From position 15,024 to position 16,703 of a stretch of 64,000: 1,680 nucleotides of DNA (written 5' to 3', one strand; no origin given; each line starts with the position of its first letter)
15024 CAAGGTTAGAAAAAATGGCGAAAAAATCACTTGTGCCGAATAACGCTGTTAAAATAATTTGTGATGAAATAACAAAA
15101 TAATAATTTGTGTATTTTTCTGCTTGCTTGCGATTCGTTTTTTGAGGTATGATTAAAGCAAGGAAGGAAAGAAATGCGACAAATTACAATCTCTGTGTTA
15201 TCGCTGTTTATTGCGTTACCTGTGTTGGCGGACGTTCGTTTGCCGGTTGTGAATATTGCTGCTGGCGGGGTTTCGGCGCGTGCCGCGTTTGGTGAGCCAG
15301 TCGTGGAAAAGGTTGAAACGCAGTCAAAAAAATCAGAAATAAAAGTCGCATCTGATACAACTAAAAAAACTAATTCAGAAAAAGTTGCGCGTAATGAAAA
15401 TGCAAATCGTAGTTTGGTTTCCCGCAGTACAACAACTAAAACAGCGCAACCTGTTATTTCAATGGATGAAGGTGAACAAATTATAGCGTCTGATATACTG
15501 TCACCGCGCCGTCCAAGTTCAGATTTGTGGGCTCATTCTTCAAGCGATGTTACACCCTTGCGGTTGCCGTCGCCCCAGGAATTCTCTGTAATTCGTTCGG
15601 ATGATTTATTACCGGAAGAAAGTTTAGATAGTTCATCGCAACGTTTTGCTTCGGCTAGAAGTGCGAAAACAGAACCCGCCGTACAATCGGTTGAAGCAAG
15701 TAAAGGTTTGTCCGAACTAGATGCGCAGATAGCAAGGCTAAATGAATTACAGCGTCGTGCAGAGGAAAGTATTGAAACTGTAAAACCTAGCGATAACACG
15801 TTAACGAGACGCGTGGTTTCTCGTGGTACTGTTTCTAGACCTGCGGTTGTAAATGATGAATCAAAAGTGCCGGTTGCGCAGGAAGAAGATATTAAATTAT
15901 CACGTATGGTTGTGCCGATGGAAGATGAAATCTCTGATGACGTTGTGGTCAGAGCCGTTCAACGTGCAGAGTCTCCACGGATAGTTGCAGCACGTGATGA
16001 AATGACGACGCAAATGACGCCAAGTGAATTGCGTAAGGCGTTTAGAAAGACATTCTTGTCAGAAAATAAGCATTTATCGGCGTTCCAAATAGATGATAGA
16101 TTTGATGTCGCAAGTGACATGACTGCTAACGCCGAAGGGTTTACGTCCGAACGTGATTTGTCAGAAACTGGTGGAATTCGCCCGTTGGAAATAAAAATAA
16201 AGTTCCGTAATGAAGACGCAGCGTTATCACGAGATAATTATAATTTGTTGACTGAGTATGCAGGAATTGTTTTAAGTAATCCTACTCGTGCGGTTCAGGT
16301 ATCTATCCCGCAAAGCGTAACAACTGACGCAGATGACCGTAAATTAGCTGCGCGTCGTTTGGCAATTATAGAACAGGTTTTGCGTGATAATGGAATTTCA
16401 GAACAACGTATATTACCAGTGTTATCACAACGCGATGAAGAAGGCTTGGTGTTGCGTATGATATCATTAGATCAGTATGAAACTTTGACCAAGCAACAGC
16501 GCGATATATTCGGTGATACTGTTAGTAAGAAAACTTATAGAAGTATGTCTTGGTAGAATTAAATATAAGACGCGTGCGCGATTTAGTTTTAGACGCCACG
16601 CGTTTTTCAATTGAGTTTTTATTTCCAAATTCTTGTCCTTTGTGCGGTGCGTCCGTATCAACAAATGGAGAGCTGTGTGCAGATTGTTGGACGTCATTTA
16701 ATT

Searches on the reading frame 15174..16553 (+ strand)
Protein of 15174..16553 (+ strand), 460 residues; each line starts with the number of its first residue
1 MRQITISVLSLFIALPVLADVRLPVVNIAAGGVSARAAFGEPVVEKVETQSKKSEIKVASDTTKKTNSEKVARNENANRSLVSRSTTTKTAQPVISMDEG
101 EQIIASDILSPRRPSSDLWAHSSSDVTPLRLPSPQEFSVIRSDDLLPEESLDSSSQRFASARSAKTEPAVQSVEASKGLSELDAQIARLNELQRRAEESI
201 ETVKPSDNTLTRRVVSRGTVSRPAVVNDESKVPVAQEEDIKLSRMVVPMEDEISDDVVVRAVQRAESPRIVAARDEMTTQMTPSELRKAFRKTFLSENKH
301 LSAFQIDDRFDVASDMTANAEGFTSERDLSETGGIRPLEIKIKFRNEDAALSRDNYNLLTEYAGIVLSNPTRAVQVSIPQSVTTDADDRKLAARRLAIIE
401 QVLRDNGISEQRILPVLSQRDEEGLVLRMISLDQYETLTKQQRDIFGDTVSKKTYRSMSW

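Call 66: search_protein_families(library=pfam, proteins=[window:15174-16553:+], max_evalue=0.0001)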
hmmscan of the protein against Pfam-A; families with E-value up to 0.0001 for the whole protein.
window:15174-16553:+ (460 aa): 0 families

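Call 68: search_protein_families(library=pfam, proteins=[window:15174-16553:+], max_evalue=10)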
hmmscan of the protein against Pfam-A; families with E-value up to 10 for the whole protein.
window:15174-16553:+ (460 aa): 3 families
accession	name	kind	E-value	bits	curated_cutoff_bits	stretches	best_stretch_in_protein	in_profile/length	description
PF06222.17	Phage_TAC_1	-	0.0076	16.6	25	1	39-105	33-98/124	Phage tail assembly chaperone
PF23367.1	DUF7091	-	0.77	10.7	27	0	180-238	10-68/88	Family of unknown function (DUF7091)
PF14346.11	DUF4398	-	6.4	7.8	27.9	1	147-201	22-76/78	Domain of unknown function (DUF4398)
